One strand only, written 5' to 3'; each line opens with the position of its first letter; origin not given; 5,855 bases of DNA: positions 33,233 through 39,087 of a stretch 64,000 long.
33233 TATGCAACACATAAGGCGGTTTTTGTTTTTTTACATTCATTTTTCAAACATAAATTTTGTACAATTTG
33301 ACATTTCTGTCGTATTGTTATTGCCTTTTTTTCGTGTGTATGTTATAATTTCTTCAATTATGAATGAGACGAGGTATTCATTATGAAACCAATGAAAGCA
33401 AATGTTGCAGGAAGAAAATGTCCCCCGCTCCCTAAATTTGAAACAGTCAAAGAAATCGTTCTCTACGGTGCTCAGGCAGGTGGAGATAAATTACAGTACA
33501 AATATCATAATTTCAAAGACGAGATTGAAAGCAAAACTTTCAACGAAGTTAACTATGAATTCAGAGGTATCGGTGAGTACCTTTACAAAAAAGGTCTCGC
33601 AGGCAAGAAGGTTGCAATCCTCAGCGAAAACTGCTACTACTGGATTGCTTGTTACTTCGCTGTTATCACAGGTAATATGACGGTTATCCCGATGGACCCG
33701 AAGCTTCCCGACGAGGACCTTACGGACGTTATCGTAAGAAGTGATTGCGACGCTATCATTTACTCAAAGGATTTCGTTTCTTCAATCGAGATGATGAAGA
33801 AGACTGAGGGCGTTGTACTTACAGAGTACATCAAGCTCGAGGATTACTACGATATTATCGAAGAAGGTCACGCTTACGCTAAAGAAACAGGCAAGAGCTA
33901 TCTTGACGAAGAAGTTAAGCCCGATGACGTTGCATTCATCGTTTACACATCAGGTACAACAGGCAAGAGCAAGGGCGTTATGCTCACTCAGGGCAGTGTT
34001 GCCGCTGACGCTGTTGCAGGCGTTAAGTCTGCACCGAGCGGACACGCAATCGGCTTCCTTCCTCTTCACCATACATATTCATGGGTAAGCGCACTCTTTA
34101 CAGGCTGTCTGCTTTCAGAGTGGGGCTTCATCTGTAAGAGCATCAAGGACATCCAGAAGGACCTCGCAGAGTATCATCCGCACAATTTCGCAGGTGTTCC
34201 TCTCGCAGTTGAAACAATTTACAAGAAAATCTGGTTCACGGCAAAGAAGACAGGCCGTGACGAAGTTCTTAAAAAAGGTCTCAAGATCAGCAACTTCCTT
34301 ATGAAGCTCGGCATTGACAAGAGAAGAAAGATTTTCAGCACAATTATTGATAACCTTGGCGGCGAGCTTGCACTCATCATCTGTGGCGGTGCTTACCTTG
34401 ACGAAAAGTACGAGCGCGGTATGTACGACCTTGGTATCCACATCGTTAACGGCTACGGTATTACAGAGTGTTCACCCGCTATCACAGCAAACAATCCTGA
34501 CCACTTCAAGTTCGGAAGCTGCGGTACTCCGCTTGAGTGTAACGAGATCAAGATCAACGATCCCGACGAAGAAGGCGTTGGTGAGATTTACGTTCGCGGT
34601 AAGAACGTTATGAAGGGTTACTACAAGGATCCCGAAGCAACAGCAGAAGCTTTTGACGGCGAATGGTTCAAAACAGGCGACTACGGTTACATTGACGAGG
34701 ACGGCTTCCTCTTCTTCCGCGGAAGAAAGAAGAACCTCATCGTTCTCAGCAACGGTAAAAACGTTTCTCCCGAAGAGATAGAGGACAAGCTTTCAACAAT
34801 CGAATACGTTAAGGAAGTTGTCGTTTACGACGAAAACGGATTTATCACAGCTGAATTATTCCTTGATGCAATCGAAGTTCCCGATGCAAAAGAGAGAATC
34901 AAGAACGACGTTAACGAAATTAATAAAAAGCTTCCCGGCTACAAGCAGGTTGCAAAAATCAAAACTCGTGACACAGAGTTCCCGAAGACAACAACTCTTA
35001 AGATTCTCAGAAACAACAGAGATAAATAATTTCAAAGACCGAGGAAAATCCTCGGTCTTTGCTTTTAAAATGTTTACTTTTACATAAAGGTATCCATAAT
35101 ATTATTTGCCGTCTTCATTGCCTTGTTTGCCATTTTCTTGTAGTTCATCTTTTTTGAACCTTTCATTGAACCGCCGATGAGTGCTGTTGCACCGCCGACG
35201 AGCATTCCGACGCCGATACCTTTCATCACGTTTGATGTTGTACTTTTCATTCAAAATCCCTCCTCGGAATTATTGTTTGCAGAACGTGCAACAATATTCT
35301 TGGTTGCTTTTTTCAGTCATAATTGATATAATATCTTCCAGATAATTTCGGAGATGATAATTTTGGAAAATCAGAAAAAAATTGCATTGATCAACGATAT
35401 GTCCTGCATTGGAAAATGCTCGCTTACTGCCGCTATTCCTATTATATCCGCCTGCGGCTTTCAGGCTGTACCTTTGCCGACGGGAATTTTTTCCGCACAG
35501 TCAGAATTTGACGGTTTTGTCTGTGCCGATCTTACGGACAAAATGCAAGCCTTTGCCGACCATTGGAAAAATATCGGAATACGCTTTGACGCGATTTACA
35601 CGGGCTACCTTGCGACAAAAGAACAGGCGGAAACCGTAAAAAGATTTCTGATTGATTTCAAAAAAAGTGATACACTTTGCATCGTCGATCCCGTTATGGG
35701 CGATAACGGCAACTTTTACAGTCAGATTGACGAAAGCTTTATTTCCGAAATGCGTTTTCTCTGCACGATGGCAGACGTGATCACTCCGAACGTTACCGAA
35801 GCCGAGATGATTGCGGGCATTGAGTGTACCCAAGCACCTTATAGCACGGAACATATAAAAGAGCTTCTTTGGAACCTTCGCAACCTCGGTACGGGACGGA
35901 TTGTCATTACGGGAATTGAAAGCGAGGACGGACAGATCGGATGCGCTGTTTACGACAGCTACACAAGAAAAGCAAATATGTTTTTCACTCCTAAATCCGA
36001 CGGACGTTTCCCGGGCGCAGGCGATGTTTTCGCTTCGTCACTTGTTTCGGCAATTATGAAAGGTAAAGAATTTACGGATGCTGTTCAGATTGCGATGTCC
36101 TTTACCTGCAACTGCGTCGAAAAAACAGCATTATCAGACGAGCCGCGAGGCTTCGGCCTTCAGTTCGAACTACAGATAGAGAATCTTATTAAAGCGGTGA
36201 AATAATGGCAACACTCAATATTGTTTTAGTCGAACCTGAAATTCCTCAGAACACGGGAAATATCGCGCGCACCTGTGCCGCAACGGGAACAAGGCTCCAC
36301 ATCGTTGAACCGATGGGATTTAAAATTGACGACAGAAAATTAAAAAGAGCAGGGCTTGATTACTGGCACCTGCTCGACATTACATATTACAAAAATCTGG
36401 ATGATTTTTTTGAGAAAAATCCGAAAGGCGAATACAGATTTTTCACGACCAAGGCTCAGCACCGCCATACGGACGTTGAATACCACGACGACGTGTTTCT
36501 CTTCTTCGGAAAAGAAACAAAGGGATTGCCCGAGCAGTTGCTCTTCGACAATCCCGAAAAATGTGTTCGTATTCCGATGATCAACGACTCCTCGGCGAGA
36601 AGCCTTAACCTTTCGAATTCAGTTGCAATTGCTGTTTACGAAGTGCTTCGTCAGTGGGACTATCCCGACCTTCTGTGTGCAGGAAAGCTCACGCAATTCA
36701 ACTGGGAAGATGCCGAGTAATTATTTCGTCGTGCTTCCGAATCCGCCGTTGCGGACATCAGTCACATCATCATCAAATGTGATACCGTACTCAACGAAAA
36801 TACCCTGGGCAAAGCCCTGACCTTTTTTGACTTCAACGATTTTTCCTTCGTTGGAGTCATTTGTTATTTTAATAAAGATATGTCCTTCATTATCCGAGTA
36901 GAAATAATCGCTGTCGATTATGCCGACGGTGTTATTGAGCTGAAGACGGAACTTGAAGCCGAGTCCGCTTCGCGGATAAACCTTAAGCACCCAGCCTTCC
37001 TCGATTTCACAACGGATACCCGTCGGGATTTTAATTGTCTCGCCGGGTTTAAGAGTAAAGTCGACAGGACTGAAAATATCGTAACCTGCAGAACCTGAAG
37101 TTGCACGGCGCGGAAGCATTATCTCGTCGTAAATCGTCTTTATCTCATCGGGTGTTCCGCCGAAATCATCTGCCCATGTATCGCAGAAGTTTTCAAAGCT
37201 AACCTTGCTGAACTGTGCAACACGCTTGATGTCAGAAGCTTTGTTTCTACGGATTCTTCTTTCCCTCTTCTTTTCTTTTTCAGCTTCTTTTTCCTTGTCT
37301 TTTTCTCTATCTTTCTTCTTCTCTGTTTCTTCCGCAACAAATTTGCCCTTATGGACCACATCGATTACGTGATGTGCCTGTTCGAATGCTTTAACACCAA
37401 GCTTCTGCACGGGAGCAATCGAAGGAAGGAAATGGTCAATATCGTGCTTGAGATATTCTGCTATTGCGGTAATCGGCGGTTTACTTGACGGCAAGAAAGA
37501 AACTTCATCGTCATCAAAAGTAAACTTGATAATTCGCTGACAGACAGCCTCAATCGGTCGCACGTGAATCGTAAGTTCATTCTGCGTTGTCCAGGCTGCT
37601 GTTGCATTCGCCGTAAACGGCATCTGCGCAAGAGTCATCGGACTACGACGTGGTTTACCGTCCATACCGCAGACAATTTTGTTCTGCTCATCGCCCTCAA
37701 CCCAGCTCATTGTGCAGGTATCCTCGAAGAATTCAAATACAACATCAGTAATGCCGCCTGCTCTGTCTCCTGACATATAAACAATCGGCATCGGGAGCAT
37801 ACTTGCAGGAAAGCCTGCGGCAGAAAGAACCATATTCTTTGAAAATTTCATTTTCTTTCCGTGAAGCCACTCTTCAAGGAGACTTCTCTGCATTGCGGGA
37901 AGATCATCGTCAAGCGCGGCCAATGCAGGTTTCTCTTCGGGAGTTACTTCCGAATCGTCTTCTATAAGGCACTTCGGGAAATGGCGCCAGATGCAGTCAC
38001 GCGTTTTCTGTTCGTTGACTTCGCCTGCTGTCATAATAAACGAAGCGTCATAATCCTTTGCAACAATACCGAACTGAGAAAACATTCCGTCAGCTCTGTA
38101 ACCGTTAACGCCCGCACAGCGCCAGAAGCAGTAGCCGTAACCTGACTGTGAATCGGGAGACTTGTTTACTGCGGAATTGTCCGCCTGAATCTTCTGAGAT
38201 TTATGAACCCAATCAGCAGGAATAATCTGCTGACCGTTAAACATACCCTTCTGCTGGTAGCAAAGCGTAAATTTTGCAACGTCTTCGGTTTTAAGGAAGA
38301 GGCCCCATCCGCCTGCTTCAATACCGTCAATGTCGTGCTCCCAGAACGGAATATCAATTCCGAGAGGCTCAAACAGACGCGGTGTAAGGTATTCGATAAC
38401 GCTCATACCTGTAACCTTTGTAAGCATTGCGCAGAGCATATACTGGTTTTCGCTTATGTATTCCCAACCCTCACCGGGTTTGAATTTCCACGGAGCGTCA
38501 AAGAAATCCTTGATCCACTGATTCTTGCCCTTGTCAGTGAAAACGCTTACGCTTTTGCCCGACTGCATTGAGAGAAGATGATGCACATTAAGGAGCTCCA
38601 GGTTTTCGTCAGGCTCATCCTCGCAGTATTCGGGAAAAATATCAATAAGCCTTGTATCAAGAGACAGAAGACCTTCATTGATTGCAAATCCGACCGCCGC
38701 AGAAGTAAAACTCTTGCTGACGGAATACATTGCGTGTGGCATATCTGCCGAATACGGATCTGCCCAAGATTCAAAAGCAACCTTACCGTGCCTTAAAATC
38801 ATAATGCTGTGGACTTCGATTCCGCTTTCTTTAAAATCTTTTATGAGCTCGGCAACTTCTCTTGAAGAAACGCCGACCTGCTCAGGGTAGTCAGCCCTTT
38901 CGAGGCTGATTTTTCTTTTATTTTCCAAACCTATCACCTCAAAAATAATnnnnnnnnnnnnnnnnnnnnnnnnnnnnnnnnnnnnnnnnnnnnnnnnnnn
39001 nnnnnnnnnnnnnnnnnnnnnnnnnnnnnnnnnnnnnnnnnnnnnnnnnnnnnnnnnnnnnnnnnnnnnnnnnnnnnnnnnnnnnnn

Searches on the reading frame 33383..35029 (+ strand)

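Call 94: search_protein_families(library=pfam, proteins=[window:33383-35029:+], max_evalue=0.00001)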
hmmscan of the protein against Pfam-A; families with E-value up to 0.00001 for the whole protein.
window:33383-35029:+ (548 aa): 2 families
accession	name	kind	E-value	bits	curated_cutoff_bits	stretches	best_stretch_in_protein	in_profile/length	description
PF00501.34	AMP-binding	-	2e-61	208.3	29.9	1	39-414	14-384/384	AMP-binding enzyme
PF23562.2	AMP-binding_C_3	-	9.6e-07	29.7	20.8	1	451-544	2-106/124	AMP-binding enzyme C-terminal domain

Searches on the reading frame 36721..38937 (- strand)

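Call 25: search_protein_families(library=pfam, proteins=[window:36721-38937:-])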
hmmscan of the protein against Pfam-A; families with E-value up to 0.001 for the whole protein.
window:36721-38937:- (738 aa): 2 families
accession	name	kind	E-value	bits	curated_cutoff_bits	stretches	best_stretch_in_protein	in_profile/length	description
PF00144.29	Beta-lactamase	-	3.4e-27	95.9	27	1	29-303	2-307/329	Beta-lactamase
PF00692.24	dUTPase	-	4.4e-18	65.7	22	1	605-736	2-128/129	dUTPase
